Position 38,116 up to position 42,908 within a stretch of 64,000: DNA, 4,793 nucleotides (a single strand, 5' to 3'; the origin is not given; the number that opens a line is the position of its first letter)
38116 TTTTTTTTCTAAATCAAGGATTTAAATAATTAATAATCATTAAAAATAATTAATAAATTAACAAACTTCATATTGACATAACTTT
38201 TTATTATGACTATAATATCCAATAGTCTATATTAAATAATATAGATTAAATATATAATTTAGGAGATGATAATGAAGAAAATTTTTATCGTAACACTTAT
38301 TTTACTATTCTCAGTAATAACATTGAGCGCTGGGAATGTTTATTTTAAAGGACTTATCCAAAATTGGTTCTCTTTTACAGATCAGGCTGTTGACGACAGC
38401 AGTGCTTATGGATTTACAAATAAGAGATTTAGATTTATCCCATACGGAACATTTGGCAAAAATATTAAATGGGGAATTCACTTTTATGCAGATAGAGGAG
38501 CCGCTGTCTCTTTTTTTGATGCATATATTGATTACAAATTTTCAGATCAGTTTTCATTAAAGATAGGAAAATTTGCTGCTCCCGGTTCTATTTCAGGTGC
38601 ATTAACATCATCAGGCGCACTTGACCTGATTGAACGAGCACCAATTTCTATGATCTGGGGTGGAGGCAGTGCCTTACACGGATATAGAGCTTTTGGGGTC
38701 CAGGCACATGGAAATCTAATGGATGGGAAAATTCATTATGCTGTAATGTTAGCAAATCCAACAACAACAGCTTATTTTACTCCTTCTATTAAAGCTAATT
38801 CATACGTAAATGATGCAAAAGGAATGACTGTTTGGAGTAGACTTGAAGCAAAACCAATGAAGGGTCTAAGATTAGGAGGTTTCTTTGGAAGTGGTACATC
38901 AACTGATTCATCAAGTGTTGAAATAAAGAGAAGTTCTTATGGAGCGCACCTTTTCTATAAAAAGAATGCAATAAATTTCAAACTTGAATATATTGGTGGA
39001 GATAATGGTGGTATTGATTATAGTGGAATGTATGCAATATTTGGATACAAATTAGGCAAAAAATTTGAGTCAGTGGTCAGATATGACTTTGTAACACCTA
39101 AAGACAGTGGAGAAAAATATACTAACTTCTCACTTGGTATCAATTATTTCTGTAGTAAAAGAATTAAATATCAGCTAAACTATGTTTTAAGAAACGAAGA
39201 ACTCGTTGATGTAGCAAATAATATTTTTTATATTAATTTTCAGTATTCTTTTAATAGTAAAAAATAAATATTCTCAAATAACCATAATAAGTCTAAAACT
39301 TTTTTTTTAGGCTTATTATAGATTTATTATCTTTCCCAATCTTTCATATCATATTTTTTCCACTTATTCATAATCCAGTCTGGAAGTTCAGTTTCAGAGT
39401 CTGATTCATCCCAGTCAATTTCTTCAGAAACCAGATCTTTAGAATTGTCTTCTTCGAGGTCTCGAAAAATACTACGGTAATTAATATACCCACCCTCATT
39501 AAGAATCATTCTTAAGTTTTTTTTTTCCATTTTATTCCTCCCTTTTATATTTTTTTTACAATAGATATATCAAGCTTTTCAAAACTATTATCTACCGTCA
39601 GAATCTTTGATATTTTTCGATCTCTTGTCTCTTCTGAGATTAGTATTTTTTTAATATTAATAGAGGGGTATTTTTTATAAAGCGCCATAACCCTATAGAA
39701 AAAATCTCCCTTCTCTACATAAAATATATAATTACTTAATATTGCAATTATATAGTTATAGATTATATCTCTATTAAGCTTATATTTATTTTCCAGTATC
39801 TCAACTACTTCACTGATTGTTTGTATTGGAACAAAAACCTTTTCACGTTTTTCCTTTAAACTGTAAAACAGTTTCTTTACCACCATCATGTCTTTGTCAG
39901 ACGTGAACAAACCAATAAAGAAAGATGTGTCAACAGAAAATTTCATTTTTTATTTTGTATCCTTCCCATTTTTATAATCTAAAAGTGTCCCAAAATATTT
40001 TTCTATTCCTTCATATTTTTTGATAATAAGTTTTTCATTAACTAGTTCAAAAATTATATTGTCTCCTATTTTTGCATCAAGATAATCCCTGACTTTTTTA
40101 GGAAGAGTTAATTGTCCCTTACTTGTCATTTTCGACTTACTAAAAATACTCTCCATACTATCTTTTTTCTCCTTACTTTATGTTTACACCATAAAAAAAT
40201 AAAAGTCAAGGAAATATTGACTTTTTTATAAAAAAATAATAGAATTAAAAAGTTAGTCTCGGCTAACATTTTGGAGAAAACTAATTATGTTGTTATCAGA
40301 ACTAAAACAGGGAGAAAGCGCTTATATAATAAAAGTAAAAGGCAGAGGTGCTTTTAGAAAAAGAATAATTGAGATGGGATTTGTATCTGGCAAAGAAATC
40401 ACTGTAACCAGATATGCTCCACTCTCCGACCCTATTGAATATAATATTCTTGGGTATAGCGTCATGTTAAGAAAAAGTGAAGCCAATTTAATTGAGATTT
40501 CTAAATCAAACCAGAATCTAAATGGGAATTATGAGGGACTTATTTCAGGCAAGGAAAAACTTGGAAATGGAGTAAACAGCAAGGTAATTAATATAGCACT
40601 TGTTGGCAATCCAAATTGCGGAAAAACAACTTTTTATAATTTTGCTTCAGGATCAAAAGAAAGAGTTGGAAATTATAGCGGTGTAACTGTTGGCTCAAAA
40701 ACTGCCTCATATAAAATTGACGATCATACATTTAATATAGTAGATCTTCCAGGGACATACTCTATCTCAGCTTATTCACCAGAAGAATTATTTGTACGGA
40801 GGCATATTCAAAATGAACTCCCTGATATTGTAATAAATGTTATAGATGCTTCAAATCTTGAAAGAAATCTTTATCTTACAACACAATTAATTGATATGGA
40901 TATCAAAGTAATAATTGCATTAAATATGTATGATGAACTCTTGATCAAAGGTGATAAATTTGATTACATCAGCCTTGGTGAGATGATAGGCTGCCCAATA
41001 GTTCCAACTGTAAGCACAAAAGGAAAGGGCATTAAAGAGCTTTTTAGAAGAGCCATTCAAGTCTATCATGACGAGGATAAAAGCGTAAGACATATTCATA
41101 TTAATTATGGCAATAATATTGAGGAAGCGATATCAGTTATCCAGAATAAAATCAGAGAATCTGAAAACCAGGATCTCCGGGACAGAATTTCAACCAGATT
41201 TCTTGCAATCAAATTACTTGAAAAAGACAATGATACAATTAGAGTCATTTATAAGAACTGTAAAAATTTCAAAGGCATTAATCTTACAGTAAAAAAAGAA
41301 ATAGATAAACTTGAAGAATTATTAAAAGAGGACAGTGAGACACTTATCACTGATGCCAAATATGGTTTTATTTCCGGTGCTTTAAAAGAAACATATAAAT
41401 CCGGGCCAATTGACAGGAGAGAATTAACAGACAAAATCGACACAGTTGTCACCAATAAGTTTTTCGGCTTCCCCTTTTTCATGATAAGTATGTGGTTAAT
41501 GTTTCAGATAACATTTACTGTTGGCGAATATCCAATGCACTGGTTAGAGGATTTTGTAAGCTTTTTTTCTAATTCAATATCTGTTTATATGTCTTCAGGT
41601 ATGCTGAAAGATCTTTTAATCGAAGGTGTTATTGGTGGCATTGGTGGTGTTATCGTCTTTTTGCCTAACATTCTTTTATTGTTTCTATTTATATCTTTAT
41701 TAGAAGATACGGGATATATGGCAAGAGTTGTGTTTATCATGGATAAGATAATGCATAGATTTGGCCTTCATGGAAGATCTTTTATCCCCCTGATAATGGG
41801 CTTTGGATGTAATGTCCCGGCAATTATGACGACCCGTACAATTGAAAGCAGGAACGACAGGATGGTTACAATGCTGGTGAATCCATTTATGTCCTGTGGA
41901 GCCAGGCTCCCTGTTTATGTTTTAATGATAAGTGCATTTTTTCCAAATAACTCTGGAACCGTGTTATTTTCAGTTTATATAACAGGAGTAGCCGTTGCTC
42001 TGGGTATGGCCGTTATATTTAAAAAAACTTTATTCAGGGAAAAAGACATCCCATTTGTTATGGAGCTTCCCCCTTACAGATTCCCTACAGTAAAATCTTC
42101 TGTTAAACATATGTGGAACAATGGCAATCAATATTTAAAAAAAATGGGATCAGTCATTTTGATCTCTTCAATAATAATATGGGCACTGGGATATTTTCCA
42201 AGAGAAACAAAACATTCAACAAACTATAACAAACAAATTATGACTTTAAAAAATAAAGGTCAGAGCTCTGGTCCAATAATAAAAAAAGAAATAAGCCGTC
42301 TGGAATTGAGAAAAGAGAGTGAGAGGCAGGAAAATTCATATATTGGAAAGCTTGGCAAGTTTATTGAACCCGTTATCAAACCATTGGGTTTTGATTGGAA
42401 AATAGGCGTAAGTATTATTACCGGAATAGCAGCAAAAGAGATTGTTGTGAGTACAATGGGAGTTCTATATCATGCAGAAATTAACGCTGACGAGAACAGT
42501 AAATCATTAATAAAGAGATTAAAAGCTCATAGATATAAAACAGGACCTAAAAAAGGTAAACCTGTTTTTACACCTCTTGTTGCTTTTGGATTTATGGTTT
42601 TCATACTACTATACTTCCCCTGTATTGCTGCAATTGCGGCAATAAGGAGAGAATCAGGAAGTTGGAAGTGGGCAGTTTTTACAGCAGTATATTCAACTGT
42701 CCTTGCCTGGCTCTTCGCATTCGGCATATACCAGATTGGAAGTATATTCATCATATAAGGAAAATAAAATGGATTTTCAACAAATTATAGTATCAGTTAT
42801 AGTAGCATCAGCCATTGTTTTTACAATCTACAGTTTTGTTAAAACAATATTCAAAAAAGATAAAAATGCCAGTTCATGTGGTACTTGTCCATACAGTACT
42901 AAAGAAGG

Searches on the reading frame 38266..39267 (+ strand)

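Call 52: search_protein_families(library=pfam, proteins=[window:38266-39267:+], max_evalue=0.00001)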
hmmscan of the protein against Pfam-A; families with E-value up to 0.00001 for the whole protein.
window:38266-39267:+ (333 aa): 1 family
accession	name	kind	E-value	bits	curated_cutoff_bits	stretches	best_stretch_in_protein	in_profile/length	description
PF07396.17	Porin_O_P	-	1.6e-12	47.8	20.9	1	35-329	14-370/370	Phosphate-selective porin O and P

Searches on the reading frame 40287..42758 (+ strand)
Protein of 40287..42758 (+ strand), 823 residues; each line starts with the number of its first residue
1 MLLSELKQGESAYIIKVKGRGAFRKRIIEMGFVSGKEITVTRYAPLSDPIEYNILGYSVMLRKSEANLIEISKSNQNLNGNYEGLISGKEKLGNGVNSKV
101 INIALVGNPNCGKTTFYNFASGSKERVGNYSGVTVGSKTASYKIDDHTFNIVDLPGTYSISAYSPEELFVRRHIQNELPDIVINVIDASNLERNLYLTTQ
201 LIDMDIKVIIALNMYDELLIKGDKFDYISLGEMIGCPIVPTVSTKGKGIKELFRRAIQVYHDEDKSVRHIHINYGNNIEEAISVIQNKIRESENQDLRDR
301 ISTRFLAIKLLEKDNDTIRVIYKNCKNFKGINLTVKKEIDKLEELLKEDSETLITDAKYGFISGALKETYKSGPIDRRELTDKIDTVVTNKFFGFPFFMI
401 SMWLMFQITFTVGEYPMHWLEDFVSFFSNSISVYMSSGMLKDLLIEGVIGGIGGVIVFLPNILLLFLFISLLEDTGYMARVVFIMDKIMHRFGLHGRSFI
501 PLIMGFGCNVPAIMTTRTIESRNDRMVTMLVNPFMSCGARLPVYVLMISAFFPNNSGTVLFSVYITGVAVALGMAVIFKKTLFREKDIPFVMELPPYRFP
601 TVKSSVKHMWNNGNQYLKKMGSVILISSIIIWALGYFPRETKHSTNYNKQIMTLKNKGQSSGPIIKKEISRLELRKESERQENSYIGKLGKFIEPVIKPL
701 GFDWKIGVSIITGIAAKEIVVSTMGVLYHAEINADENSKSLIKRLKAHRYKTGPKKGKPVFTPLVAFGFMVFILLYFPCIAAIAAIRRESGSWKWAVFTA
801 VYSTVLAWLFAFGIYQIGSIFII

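Call 52: search_protein_families(library=pfam, proteins=[window:40287-42758:+], max_evalue=0.00001)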
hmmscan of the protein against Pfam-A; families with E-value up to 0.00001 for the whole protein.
window:40287-42758:+ (823 aa): 6 families
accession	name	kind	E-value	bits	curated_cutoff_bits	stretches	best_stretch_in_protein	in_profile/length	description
PF02421.24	FeoB_N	-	6.4e-56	188.6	27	1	102-254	2-154/156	Ferrous iron transport protein B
PF07670.19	Gate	-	1.1e-48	164.4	29.6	2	455-550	1-103/104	Nucleoside recognition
PF07664.17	FeoB_C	-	1.2e-19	70.2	26.6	1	560-611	1-53/54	Ferrous iron transport protein B C terminus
PF17910.6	FeoB_Cyto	-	6.9e-19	68.5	23.4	1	274-371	1-90/90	FeoB cytosolic helical domain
PF04023.20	FeoA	-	1.8e-18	66.8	23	1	1-72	1-73/74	FeoA domain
PF01926.29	MMR_HSR1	-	3.2e-16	59.9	21.9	1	102-213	1-112/113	50S ribosome-binding GTPase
